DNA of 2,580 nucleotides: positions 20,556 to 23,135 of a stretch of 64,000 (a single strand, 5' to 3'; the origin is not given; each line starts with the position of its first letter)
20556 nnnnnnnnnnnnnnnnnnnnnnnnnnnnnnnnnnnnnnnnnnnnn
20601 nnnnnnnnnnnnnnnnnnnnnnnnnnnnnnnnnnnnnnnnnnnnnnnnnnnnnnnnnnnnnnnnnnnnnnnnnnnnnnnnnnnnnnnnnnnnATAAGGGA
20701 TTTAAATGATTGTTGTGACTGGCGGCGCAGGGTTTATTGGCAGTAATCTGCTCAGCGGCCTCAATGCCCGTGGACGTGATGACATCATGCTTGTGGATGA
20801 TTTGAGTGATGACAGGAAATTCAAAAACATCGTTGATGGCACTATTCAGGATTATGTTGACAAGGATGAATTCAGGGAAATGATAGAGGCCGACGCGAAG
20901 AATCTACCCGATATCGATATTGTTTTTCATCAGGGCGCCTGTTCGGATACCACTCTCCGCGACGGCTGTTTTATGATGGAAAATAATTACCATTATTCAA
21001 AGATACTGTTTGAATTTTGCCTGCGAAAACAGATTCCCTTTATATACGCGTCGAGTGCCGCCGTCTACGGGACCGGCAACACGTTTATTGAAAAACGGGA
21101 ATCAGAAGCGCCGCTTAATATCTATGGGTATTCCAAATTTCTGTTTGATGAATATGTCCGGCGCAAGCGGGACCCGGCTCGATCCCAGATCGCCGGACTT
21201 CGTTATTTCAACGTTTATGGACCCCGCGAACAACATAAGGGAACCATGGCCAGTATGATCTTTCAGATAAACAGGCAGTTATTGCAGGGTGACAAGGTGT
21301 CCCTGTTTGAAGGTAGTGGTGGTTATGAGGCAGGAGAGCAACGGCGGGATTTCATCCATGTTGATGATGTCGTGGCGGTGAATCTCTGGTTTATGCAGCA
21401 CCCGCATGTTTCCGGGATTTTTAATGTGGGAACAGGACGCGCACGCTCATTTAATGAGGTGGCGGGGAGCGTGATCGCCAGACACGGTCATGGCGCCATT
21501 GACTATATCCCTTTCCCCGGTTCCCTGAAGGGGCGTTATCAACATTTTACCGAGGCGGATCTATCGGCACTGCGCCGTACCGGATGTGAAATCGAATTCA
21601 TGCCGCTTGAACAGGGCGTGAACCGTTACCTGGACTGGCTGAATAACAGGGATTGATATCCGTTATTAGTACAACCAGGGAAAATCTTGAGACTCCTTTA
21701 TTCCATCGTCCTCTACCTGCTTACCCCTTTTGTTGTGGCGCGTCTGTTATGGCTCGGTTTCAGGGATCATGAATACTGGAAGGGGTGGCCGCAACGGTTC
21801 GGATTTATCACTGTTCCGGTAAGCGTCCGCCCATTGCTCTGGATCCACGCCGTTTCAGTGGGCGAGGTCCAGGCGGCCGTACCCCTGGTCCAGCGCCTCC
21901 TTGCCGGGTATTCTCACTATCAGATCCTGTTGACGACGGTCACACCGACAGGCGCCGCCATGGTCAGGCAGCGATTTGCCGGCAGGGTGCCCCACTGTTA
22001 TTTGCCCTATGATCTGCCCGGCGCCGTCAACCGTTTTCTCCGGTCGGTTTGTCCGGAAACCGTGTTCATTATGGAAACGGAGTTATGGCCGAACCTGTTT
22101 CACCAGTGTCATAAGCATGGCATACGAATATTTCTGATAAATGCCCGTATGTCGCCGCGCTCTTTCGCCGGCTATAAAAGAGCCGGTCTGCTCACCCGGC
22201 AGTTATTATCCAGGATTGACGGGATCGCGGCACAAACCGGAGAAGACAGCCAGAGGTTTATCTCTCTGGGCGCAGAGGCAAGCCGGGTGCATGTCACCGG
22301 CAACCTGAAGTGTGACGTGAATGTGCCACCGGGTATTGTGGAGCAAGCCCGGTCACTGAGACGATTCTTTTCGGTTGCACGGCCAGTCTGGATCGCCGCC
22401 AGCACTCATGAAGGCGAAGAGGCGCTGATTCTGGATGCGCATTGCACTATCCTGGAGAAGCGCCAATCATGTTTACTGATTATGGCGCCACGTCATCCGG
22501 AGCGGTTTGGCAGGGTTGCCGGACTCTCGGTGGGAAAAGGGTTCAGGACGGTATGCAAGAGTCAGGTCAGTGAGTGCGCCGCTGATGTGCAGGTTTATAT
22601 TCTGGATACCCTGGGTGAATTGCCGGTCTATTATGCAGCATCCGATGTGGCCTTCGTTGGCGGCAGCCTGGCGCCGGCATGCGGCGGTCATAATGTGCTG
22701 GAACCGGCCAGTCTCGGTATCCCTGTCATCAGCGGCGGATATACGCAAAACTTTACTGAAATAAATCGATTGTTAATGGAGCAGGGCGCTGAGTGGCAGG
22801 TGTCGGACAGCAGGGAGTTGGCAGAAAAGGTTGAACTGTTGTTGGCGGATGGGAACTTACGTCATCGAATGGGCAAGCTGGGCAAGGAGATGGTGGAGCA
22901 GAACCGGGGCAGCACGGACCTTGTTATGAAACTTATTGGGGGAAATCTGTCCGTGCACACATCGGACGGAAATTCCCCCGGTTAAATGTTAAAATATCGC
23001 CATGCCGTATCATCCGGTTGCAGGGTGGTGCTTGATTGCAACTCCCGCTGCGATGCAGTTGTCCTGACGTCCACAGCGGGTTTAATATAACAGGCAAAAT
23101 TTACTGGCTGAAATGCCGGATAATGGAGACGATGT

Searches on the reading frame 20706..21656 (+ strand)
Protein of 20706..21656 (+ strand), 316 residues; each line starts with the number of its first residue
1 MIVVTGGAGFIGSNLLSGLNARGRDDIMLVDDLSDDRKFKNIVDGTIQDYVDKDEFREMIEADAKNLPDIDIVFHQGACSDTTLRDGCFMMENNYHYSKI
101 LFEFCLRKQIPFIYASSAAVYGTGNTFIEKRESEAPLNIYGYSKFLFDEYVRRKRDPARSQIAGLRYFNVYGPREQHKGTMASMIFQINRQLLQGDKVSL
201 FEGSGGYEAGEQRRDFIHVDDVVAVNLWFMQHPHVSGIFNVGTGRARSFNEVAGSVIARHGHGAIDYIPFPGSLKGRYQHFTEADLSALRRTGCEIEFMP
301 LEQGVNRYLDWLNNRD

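Call 24: search_protein_families(library=ncbifam, max_evalue=1e-10, proteins=[window:20706-21656:+])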
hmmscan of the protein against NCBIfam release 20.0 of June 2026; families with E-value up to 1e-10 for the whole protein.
window:20706-21656:+ (316 aa): 6 families
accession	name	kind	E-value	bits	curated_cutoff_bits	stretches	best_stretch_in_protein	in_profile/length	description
NF008360.0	PRK11150.1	equivalog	6.1e-128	426.4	452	1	1-314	1-308/310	ADP-glyceromanno-heptose 6-epimerase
TIGR02197.1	heptose_epim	equivalog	2.8e-127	424.3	274.6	1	2-314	1-315/316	ADP-glyceromanno-heptose 6-epimerase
TIGR01179.1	galE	equivalog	2.5e-26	92.3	262.3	1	2-256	2-271/332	UDP-glucose 4-epimerase GalE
TIGR01181.1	dTDP_gluc_dehyt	equivalog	2.6e-15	56.3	365.1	1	2-313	2-312/321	dTDP-glucose 4,6-dehydratase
NF007956.0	PRK10675.1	subfamily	9.6e-11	41.4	394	0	2-254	3-274/338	UDP-glucose 4-epimerase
NF011728.1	PRK15181.1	equivalog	9.6e-11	41.3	760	0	3-252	19-274/348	Vi polysaccharide biosynthesis UDP-N-acetylglucosaminuronic acid C-4 epimerase TviC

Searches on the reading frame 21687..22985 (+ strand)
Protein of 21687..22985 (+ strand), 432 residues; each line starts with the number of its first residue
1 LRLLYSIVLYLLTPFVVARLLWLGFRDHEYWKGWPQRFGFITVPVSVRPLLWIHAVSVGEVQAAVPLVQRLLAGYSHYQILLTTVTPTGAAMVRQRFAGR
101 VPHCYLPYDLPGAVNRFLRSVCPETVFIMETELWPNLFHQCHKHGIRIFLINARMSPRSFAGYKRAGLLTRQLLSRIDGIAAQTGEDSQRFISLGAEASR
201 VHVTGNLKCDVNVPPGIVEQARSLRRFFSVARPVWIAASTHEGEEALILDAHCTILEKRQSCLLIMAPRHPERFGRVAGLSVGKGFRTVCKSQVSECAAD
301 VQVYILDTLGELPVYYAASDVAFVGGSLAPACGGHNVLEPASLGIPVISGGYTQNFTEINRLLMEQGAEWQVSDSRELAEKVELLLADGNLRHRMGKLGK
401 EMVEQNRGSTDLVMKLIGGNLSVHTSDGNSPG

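Call 24: search_protein_families(library=ncbifam, max_evalue=1e-10, proteins=[window:21687-22985:+])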
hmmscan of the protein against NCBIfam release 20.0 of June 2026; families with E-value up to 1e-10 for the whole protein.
window:21687-22985:+ (432 aa): 5 families
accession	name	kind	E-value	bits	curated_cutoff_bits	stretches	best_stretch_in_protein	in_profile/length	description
NF004388.0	PRK05749.1-4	equivalog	9.9e-149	495.4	438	1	1-421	3-421/425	lipid IV(A) 3-deoxy-D-manno-octulosonic acid transferase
NF004385.0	PRK05749.1-1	equivalog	1.2e-120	403.1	590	1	2-421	3-420/425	lipid IV(A) 3-deoxy-D-manno-octulosonic acid transferase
NF004386.0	PRK05749.1-2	equivalog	4.9e-120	401.2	524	1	1-418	2-424/433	lipid IV(A) 3-deoxy-D-manno-octulosonic acid transferase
NF004387.0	PRK05749.1-3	equivalog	5.5e-89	298.9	617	1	5-416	13-418/440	lipid IV(A) 3-deoxy-D-manno-octulosonic acid transferase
NF004389.0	PRK05749.1-5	equivalog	2.2e-84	283.7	363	1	1-413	1-393/402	lipid IV(A) 3-deoxy-D-manno-octulosonic acid transferase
